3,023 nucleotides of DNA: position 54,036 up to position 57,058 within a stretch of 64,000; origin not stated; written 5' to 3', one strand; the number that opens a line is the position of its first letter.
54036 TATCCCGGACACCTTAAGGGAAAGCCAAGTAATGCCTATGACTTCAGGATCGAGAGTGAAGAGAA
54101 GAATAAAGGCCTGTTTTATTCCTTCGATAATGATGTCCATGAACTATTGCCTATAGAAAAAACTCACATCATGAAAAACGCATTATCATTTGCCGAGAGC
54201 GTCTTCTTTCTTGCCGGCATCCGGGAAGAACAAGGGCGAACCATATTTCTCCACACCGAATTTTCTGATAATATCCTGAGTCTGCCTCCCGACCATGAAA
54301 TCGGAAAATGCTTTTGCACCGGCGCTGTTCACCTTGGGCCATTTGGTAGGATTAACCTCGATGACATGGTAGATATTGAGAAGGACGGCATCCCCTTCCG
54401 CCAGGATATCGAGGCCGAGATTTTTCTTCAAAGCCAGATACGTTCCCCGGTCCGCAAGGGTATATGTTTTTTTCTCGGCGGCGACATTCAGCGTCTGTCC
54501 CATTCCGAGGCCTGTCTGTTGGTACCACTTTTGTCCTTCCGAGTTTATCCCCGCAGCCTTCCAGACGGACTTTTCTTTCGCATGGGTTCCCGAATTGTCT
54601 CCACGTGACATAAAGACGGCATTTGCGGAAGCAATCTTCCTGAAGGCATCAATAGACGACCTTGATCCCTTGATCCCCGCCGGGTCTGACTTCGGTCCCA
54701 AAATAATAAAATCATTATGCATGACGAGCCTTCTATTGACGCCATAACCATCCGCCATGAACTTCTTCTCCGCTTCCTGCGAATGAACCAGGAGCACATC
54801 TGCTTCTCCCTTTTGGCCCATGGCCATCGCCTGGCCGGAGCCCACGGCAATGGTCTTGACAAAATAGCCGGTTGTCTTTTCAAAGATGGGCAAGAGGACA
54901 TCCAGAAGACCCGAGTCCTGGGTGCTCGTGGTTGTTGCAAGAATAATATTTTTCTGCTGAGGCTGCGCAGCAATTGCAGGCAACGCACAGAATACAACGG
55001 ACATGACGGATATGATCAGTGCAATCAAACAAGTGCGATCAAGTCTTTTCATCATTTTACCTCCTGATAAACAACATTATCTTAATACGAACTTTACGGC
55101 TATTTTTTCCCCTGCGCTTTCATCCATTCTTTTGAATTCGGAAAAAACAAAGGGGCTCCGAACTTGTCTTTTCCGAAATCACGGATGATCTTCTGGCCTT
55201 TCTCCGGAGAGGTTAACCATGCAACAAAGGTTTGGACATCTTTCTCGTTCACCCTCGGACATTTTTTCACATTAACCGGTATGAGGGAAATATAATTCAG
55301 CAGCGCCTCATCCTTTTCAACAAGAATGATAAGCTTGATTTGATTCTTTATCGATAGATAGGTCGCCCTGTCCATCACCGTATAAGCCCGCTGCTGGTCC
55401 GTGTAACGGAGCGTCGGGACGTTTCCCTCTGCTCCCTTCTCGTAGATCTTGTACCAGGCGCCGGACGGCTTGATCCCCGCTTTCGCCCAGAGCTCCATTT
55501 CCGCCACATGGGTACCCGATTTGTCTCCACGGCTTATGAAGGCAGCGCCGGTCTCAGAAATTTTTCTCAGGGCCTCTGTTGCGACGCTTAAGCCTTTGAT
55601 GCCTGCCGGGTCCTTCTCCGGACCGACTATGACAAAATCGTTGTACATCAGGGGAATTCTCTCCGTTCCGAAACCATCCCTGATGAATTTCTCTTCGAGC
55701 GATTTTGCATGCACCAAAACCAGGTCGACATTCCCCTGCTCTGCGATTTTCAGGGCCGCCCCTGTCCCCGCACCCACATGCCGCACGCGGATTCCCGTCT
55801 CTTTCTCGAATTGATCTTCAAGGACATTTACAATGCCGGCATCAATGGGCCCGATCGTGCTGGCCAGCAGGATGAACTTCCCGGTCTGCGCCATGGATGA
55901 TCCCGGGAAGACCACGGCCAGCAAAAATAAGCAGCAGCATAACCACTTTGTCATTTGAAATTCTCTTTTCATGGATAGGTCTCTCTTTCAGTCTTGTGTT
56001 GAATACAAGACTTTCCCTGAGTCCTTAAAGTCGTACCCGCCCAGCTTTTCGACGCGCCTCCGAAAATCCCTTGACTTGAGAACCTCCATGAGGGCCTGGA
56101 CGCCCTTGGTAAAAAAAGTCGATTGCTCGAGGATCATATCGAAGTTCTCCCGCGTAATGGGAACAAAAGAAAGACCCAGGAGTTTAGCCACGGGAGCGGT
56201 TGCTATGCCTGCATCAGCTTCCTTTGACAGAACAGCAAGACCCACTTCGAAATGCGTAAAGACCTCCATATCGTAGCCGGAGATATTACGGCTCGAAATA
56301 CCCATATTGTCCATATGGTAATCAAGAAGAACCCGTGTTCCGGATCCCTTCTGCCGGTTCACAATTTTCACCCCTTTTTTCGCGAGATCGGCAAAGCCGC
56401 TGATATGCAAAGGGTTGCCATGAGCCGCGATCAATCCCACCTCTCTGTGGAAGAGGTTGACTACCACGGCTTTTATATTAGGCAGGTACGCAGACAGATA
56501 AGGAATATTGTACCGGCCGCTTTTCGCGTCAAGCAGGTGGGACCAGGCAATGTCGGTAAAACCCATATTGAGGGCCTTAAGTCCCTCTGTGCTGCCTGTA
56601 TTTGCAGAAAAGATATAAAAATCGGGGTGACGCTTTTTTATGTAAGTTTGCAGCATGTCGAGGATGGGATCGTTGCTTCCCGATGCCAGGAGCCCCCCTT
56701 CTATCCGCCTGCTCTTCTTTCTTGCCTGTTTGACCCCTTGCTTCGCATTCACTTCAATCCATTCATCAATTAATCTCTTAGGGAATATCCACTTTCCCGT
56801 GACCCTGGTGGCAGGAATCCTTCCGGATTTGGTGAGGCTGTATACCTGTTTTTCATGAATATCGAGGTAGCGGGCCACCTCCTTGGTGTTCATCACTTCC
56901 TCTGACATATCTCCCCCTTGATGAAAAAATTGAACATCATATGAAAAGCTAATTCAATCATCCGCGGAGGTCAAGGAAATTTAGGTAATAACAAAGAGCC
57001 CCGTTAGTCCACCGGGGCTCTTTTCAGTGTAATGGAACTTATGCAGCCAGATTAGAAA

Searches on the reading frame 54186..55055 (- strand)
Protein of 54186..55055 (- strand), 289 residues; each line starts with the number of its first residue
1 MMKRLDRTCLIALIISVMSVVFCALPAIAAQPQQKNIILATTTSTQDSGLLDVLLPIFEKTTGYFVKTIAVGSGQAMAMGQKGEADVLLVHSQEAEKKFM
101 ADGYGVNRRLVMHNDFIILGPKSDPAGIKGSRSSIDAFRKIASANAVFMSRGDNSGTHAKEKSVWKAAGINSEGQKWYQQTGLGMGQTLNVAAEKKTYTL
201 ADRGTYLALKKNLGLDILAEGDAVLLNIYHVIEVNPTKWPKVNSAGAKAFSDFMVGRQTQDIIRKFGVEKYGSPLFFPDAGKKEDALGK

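Call 54: search_protein_families(library=pfam, proteins=[window:54186-55055:-])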
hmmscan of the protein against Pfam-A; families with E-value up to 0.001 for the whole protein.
window:54186-55055:- (289 aa): 2 families
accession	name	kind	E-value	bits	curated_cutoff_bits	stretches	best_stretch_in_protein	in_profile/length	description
PF12849.12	PBP_like_2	-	4.2e-53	181.2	27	1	30-256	2-265/267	PBP superfamily domain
PF13531.11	SBP_bac_11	-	1.1e-14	55.3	25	1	51-268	13-226/227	Bacterial extracellular solute-binding protein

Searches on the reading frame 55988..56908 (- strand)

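Call 54: search_protein_families(library=pfam, proteins=[window:55988-56908:-])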
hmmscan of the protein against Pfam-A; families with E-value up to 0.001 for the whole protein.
window:55988-56908:- (306 aa): 3 families
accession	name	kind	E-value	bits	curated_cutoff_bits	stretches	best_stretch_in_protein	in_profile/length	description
PF12727.12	PBP_like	-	8.7e-65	217.9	27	1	90-278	4-193/193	PBP superfamily domain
PF12728.13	HTH_17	-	1.6e-13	51.1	27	1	6-52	2-48/51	Helix-turn-helix domain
PF13531.11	SBP_bac_11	-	0.00018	21.8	25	1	149-288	73-223/227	Bacterial extracellular solute-binding protein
